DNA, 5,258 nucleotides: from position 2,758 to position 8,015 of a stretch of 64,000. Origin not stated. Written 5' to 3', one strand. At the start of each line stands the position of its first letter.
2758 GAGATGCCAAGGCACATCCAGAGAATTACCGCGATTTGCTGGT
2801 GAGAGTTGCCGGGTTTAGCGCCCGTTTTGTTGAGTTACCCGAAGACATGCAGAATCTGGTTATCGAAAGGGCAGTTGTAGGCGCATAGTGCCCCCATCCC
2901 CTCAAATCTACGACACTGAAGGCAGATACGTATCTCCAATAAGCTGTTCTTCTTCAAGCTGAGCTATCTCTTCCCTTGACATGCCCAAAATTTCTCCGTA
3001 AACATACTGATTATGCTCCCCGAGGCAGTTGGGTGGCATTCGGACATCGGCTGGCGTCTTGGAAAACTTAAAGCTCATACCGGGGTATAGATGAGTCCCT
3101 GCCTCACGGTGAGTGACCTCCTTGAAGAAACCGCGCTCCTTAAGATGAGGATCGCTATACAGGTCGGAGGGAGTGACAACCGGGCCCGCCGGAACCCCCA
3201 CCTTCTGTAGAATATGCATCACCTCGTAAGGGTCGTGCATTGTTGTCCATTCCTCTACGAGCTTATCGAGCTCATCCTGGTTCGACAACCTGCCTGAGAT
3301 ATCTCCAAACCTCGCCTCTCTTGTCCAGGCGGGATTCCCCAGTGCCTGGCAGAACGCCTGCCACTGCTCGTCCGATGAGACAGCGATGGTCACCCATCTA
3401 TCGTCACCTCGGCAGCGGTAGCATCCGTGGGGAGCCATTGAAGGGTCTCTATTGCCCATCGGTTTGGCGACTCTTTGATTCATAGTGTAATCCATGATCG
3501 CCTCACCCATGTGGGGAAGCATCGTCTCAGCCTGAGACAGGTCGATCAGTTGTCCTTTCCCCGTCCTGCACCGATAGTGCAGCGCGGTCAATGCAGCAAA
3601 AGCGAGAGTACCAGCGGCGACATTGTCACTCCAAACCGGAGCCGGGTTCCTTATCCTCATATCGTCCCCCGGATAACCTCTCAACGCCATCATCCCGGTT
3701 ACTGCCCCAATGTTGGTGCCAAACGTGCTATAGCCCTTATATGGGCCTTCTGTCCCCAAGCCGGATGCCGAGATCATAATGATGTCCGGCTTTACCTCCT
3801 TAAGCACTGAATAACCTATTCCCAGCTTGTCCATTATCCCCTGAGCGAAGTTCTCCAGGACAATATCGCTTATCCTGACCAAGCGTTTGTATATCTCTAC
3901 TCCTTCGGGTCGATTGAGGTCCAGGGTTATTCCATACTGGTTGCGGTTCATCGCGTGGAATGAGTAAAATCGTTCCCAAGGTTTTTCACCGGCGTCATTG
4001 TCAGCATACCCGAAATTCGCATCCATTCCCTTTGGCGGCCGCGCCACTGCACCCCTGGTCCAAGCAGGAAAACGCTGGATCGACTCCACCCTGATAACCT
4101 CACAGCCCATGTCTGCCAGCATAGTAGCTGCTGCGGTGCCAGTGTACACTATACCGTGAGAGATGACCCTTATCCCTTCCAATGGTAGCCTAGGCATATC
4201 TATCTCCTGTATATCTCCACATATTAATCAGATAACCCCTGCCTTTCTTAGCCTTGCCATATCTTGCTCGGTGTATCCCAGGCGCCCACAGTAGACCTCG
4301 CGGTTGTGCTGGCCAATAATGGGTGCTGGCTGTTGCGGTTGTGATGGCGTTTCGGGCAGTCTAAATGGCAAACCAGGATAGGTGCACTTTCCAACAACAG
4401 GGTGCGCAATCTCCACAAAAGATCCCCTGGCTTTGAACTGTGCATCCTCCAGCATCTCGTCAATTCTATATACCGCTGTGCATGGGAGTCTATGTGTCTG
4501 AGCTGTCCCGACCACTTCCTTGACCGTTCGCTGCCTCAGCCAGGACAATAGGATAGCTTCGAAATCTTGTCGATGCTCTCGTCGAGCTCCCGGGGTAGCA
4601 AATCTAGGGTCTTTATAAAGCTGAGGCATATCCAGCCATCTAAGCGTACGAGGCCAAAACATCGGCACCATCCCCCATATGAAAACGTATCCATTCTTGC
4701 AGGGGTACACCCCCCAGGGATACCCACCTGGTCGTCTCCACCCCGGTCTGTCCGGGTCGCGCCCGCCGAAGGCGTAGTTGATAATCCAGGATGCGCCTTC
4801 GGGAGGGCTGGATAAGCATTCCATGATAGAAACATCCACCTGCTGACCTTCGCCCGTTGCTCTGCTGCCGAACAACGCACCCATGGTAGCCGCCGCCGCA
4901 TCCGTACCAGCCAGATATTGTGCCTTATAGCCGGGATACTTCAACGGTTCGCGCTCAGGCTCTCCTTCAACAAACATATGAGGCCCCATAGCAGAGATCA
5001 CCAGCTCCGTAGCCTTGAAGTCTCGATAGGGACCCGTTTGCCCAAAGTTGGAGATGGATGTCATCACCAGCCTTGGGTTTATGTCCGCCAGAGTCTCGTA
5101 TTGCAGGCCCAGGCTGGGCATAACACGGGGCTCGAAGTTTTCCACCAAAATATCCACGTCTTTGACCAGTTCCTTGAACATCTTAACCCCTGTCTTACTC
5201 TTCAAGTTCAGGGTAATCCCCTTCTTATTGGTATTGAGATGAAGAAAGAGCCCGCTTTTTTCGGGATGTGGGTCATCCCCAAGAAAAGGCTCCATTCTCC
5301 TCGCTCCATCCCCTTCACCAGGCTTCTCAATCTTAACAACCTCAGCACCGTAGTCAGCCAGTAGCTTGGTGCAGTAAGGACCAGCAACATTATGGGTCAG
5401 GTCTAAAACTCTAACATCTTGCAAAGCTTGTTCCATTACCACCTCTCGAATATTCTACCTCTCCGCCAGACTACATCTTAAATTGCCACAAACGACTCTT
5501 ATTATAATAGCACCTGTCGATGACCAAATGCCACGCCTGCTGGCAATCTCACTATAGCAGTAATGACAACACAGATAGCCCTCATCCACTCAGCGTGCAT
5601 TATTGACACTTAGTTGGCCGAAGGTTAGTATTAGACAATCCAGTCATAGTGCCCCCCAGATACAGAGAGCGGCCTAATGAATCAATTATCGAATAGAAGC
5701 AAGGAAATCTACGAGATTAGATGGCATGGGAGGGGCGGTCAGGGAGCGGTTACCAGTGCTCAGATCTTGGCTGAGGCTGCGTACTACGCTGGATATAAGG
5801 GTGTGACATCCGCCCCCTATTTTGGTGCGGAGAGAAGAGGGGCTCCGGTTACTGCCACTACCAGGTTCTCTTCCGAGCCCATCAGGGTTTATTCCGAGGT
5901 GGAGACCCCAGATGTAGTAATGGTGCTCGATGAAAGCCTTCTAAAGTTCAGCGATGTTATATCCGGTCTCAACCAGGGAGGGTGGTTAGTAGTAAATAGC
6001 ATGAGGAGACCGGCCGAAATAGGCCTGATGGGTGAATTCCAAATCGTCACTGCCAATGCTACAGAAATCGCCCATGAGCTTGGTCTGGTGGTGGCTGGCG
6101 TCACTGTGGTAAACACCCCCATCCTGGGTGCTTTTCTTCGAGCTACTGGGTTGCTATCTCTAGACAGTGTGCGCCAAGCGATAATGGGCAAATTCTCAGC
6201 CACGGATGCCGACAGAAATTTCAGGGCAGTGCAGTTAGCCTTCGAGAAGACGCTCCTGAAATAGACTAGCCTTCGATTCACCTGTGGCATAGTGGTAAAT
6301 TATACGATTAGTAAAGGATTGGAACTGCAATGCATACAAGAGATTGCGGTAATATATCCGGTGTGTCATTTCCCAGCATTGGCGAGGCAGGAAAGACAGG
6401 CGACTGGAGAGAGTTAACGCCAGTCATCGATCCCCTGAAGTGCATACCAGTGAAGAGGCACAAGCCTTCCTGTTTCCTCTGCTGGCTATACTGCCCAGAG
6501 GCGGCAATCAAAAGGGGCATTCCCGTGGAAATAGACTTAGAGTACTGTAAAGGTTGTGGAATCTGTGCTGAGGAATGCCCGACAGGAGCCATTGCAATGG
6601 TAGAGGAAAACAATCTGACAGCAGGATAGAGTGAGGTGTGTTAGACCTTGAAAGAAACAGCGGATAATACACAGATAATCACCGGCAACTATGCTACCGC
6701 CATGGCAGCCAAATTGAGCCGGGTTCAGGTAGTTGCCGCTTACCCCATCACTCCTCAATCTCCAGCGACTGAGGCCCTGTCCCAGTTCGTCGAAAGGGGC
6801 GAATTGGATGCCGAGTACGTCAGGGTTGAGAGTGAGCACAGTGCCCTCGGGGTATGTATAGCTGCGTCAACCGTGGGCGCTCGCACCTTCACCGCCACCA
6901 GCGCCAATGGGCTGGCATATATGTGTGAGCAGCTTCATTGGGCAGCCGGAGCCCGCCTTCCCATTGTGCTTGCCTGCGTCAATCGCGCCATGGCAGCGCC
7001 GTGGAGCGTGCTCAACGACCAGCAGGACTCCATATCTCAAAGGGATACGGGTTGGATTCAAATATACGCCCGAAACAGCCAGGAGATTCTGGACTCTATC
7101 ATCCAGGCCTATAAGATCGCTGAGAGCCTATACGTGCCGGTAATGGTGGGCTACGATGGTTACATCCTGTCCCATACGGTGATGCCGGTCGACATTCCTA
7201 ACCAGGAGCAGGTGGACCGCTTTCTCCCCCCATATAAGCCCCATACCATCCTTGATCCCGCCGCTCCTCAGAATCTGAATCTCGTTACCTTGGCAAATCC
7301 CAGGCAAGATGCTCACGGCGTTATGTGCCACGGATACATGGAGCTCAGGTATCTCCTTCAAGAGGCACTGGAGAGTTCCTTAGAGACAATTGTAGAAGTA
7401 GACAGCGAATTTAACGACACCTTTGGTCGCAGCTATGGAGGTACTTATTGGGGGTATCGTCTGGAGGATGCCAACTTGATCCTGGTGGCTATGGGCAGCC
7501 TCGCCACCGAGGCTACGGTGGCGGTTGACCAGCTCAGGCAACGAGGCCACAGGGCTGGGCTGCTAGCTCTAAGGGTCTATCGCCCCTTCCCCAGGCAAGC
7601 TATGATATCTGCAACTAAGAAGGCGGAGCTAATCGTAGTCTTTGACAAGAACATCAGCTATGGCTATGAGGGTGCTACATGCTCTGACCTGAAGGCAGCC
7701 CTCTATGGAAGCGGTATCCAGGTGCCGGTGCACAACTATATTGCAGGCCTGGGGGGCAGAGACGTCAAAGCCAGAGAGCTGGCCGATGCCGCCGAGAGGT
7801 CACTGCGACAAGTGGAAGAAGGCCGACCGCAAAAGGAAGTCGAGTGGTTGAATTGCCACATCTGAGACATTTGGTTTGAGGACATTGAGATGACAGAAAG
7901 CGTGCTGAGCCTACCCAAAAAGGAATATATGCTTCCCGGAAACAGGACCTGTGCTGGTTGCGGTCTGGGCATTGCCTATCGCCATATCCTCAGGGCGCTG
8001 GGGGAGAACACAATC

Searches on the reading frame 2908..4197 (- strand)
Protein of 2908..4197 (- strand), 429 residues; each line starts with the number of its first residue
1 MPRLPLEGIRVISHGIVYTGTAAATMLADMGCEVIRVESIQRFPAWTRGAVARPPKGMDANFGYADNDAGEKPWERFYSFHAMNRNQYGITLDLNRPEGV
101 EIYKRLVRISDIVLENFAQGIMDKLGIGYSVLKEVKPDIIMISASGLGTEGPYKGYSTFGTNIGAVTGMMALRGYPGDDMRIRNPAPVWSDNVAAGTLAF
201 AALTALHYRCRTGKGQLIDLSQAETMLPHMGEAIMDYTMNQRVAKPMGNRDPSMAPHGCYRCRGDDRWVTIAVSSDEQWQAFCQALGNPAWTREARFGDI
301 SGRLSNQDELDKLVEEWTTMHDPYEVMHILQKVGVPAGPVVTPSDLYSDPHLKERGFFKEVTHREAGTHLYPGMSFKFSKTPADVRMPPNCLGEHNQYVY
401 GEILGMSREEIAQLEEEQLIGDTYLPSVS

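Call 9: search_protein_families(library=pfam, proteins=[window:2908-4197:-], max_evalue=0.001)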
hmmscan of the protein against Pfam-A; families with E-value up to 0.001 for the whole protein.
window:2908-4197:- (429 aa): 1 family
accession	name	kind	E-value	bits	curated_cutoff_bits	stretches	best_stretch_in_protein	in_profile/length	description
PF02515.22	CoA_transf_3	-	8e-100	334.9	23.3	1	6-396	1-366/366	CoA-transferase family III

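Call 15: search_protein_families(library=ncbifam, proteins=[window:2908-4197:-], max_evalue=0.01)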
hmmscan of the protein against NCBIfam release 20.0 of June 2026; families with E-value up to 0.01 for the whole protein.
window:2908-4197:- (429 aa): 7 families
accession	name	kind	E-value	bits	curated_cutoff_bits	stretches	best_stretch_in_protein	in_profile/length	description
NF052585.1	SucGlutTfsCaiB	equivalog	6.6e-58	196.2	750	1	4-403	6-388/394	succinate--glutarate CoA-transferase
NF003809.0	PRK05398.1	subfamily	4e-57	193.6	442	1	5-420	4-416/416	formyl-CoA transferase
TIGR03253.1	oxalate_frc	equivalog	1.3e-54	185.6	504.2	1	5-420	3-416/416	formyl-CoA transferase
NF041294.1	Scnl_mescCoAtase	equivalog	8.9e-49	166.6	700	1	6-398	4-378/381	succinyl-CoA:mesaconate CoA-transferase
NF008511.0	PRK11430.1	equivalog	8.3e-44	150.2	522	1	5-389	9-364/381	CoA:oxalate CoA-transferase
NF002914.1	PRK03525.1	equivalog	3.3e-32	111.9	413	1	82-418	59-395/400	L-carnitine CoA-transferase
TIGR04253.1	mesacon_CoA_iso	equivalog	9.6e-19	67.6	725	1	80-420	58-400/403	2-methylfumaryl-CoA isomerase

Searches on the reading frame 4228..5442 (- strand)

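Call 9: search_protein_families(library=pfam, proteins=[window:4228-5442:-], max_evalue=0.001)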
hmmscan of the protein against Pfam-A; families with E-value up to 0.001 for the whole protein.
window:4228-5442:- (404 aa): 1 family
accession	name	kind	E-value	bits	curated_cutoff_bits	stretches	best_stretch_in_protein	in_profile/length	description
PF02515.22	CoA_transf_3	-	8.5e-105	351.3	23.3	1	7-380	1-366/366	CoA-transferase family III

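Call 15: search_protein_families(library=ncbifam, proteins=[window:4228-5442:-], max_evalue=0.01)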
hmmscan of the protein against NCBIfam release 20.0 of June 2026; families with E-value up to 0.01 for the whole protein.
window:4228-5442:- (404 aa): 7 families
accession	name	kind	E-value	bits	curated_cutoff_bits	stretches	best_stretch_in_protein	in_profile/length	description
NF003809.0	PRK05398.1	subfamily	1.1e-70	238.3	442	2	3-209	1-203/416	formyl-CoA transferase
NF052585.1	SucGlutTfsCaiB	equivalog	1.3e-68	231.4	750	1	5-384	6-385/394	succinate--glutarate CoA-transferase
TIGR03253.1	oxalate_frc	equivalog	1.2e-67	228.5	504.2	2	5-208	2-201/416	formyl-CoA transferase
NF041294.1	Scnl_mescCoAtase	equivalog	2.8e-64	217.6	700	1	5-383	2-379/381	succinyl-CoA:mesaconate CoA-transferase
NF008511.0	PRK11430.1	equivalog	1.3e-47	162.7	522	1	8-345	11-341/381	CoA:oxalate CoA-transferase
NF002914.1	PRK03525.1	equivalog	1.1e-39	136.6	413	1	6-404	9-397/400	L-carnitine CoA-transferase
TIGR04253.1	mesacon_CoA_iso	equivalog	2.7e-15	56.3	725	1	7-404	3-400/403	2-methylfumaryl-CoA isomerase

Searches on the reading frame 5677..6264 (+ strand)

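Call 9: search_protein_families(library=pfam, proteins=[window:5677-6264:+], max_evalue=0.001)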
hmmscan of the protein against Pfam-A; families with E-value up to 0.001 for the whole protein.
window:5677-6264:+ (195 aa): 1 family
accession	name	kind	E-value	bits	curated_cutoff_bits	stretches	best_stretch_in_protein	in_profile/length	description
PF01558.24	POR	-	2.4e-36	125.9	27.4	1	20-190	1-173/173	Pyruvate ferredoxin/flavodoxin oxidoreductase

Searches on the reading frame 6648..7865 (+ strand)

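Call 9: search_protein_families(library=pfam, proteins=[window:6648-7865:+], max_evalue=0.001)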
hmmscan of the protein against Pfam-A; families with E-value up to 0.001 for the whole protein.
window:6648-7865:+ (405 aa): 3 families
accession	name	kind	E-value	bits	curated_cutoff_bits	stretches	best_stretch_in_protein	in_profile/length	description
PF01855.24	POR_N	-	6.2e-66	222.9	27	1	20-211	2-200/231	Pyruvate flavodoxin/ferredoxin oxidoreductase, thiamine diP-bdg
PF17147.9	PFOR_II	-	3.8e-28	98.3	27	1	275-377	1-101/102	Pyruvate:ferredoxin oxidoreductase core domain II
PF02780.25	Transketolase_C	-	3.9e-08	33.7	25.9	1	273-350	8-86/124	Transketolase, C-terminal domain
